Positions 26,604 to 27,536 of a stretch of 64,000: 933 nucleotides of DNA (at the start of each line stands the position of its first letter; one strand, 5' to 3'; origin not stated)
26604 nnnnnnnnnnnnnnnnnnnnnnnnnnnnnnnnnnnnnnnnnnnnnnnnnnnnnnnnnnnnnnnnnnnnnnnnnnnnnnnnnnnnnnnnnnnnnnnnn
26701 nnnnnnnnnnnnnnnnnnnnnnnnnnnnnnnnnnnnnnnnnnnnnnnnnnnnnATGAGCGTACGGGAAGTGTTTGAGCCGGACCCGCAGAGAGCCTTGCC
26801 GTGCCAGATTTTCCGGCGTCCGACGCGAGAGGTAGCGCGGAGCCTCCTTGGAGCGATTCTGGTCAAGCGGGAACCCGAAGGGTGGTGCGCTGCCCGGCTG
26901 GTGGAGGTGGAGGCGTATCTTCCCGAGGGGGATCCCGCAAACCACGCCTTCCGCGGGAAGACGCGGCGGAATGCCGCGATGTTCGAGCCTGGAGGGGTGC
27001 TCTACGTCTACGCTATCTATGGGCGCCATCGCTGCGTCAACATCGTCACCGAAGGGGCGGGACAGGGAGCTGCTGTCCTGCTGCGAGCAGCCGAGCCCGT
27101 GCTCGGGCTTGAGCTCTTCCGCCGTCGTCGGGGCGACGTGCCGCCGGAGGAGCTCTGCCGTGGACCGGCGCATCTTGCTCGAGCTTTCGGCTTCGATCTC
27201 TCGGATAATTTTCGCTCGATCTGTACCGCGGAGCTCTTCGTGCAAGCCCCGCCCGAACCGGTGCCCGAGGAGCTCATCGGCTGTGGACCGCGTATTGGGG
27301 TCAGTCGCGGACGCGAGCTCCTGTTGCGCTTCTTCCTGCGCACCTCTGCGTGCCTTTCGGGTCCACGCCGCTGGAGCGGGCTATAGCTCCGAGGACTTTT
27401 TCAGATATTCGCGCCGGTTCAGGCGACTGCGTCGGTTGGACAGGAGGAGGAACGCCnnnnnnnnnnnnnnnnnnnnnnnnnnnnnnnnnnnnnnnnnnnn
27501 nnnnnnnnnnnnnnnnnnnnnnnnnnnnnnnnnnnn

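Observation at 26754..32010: Lipid-head-group enzymes co-transcribed with a PorV/PorQ-family outer-membrane barrel and two lipoproteins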

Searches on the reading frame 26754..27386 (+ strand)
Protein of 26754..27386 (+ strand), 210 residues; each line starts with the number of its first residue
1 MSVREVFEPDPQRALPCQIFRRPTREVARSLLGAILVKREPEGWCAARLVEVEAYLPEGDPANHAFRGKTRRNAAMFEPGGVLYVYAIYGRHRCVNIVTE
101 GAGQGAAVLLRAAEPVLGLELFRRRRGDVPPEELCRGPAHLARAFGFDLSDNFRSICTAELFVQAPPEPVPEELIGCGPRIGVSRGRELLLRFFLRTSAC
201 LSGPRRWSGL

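Call 10: search_protein_families(library=pfam, proteins=[window:26754-27386:+], max_evalue=0.01)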
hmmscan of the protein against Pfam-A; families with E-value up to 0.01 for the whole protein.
window:26754-27386:+ (210 aa): 1 family
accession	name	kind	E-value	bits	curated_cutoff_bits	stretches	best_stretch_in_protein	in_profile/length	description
PF02245.21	Pur_DNA_glyco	-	4.2e-58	196.1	27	1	19-197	2-179/181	Methylpurine-DNA glycosylase (MPG)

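Call 11: search_protein_families(library=ncbifam, proteins=[window:26754-27386:+], max_evalue=0.01)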
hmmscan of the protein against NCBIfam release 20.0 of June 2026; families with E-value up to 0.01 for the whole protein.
window:26754-27386:+ (210 aa): 6 families
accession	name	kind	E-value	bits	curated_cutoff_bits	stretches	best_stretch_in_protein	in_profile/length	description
NF002003.0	PRK00802.1-3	equivalog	1e-58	198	182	1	14-206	6-196/203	DNA-3-methyladenine glycosylase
TIGR00567.1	3mg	subfamily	5.8e-44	150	116.35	1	16-199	2-189/192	DNA-3-methyladenine glycosylase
NF002001.0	PRK00802.1-1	equivalog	1.8e-33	115.8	272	1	17-202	5-200/202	DNA-3-methyladenine glycosylase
NF002002.0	PRK00802.1-2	equivalog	1.5e-32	112.6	249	1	14-202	5-194/197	DNA-3-methyladenine glycosylase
NF002004.0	PRK00802.1-4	equivalog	2.1e-29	102.4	211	1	14-198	6-172/182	DNA-3-methyladenine glycosylase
NF002005.0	PRK00802.1-5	equivalog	1.8e-18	67.1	229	1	11-191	5-192/230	DNA-3-methyladenine glycosylase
